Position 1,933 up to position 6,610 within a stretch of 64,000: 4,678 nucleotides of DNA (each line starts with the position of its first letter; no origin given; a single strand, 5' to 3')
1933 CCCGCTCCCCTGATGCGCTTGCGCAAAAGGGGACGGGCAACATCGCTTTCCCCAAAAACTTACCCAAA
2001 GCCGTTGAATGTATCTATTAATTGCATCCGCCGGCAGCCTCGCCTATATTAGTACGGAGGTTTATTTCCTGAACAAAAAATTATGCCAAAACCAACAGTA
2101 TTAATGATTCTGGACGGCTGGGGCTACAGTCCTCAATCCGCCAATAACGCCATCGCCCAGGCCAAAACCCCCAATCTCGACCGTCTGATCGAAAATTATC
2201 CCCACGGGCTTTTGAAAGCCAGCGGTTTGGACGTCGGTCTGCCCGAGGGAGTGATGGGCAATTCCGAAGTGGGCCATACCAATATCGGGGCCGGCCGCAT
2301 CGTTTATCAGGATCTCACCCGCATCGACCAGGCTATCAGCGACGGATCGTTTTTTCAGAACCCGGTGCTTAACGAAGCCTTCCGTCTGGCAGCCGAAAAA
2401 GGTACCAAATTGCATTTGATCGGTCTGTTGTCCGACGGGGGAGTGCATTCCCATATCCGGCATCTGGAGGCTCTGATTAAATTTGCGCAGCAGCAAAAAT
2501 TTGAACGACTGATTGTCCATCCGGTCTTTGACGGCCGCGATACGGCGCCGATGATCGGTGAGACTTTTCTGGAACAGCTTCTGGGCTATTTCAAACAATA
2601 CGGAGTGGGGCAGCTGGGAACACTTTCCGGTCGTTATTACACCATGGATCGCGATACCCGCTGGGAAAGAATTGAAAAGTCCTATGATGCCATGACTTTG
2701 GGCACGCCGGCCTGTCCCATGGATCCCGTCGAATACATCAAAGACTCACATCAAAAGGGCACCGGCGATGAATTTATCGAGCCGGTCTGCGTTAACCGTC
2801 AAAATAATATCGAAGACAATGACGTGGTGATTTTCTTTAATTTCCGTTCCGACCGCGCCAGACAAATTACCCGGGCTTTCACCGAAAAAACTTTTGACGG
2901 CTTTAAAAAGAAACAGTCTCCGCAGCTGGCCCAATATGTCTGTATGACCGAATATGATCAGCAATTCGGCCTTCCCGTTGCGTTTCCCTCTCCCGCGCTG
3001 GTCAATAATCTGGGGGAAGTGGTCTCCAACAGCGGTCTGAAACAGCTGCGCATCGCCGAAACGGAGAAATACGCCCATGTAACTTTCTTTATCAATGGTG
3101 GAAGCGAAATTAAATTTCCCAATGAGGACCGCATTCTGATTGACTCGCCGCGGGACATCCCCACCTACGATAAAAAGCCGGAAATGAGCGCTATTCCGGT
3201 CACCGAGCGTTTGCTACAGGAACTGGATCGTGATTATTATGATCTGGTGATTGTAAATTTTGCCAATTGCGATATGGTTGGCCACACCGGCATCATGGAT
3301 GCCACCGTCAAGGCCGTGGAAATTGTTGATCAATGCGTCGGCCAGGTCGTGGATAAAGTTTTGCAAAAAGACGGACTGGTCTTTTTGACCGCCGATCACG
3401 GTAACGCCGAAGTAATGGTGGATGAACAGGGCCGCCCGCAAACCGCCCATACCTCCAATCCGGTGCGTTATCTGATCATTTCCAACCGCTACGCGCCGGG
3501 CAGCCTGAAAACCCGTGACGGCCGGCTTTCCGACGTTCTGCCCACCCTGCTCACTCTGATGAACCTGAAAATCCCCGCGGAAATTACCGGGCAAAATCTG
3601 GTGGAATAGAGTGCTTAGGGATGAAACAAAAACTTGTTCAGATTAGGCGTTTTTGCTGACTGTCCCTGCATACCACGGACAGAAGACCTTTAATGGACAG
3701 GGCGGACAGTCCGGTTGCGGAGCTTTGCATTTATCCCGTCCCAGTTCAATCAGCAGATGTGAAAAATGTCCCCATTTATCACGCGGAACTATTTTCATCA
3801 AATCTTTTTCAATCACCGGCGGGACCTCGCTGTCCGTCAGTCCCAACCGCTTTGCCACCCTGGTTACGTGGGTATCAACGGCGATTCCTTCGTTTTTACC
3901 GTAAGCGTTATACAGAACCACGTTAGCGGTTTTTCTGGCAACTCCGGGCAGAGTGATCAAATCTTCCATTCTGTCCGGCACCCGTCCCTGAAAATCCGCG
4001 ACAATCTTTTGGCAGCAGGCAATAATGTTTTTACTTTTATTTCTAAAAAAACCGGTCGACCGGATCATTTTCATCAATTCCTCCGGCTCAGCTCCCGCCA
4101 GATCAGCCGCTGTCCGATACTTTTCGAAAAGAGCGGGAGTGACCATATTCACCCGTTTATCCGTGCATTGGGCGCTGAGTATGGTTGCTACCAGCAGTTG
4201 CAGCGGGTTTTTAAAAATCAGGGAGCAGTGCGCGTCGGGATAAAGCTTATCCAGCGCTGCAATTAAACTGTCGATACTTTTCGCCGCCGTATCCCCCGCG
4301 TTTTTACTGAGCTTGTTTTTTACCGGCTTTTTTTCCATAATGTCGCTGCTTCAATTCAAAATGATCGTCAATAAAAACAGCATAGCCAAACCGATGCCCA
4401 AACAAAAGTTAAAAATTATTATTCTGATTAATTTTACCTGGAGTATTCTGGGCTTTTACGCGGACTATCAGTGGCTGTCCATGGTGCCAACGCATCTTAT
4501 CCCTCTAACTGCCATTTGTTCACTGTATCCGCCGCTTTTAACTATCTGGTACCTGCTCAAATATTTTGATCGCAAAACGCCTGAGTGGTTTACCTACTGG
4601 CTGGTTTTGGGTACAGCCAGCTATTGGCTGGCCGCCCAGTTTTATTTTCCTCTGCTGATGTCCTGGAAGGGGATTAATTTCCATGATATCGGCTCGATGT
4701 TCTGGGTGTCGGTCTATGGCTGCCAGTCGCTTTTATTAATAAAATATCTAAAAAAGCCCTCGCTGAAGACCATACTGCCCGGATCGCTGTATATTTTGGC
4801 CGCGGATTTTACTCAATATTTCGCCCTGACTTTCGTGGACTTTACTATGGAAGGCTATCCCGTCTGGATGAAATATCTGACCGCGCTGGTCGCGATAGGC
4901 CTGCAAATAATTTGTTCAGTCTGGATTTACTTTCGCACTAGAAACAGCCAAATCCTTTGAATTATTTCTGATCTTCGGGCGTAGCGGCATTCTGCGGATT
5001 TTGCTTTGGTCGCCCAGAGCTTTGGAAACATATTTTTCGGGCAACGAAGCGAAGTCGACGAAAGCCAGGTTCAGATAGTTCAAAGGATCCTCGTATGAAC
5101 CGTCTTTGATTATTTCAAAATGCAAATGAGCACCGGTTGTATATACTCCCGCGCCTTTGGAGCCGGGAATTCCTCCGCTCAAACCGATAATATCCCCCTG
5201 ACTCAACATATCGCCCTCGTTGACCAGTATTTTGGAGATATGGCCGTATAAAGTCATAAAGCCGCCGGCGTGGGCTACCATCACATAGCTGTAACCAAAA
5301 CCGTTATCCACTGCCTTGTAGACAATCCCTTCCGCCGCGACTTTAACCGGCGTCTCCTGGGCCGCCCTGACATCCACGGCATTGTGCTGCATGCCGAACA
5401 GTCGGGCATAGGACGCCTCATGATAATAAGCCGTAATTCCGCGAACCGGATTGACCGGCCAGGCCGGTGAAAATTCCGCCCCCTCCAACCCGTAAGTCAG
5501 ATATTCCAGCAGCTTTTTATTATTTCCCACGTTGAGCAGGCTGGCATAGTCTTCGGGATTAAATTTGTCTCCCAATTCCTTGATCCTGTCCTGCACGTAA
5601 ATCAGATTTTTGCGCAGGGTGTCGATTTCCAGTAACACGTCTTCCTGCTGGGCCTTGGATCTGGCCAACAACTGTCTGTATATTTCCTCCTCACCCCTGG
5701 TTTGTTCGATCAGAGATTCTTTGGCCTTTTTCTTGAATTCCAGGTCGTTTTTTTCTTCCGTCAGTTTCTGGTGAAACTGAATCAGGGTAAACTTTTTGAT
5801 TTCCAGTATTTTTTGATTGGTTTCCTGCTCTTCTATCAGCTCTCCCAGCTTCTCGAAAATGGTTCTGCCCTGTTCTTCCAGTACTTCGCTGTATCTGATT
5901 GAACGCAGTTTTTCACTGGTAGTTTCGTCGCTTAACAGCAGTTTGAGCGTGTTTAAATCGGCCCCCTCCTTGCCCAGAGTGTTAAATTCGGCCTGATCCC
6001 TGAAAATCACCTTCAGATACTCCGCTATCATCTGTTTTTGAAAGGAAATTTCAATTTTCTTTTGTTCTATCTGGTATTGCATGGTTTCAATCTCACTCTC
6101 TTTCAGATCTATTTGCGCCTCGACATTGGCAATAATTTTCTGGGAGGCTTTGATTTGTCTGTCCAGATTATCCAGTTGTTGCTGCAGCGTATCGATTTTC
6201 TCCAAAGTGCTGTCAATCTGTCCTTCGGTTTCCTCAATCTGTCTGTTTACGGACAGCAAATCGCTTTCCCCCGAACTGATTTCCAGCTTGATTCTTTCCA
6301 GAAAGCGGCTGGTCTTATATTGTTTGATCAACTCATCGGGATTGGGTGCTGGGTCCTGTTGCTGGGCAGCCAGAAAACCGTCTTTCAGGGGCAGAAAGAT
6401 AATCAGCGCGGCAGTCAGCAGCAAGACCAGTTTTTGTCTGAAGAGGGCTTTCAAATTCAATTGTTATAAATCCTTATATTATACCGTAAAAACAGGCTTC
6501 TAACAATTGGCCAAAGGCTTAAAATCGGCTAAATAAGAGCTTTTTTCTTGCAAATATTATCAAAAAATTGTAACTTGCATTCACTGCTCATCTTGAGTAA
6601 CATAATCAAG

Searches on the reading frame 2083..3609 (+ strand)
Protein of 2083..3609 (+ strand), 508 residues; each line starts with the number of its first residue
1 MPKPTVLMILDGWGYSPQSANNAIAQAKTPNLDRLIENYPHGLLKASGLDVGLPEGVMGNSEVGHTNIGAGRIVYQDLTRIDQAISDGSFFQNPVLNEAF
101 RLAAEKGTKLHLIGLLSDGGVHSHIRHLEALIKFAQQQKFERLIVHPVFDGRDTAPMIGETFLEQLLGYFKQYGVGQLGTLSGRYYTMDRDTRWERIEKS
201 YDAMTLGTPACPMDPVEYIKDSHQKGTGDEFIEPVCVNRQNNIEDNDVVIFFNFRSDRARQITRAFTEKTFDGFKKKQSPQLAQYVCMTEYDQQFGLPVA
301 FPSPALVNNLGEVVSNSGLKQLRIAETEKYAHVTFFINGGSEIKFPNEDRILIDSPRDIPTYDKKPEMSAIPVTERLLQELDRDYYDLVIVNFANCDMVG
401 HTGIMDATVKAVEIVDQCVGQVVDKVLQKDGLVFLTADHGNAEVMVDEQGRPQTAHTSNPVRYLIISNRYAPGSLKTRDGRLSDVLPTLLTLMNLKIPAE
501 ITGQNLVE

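Call 7: search_protein_families(library=pfam, proteins=[window:2083-3609:+], max_evalue=0.001)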
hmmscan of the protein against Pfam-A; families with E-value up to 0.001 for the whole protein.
window:2083-3609:+ (508 aa): 4 families
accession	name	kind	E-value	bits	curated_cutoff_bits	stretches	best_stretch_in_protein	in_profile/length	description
PF06415.18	iPGM_N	-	2e-80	269.8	27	1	81-293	1-217/217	BPG-independent PGAM N-terminus (iPGM_N)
PF01676.23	Metalloenzyme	-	4.6e-78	262.7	24.3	1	3-496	1-251/252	Metalloenzyme superfamily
PF00884.28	Sulfatase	-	7.2e-07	29.2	25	1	403-494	201-300/301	Sulfatase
PF01663.27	Phosphodiest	-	1.7e-06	28.3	23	1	331-447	104-226/342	Type I phosphodiesterase / nucleotide pyrophosphatase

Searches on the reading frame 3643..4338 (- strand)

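Call 59: search_protein_families(library=pfam, proteins=[window:3643-4338:-], max_evalue=0.001)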
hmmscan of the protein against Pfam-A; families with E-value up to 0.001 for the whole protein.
window:3643-4338:- (231 aa): 2 families
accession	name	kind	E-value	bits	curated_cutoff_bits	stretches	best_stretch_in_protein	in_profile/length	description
PF00730.31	HhH-GPD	-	4.9e-29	101.3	26.2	1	50-185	1-107/108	HhH-GPD superfamily base excision DNA repair protein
PF00633.29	HHH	-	1.3e-05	25.2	24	1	116-142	2-28/30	Helix-hairpin-helix motif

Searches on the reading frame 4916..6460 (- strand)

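Call 7: search_protein_families(library=pfam, proteins=[window:4916-6460:-], max_evalue=0.001)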
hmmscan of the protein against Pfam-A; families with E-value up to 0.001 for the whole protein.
window:4916-6460:- (514 aa): 1 family
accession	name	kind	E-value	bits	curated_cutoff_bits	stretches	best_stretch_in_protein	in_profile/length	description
PF01551.29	Peptidase_M23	-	2.3e-21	76.2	28.7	1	358-459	2-96/96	Peptidase family M23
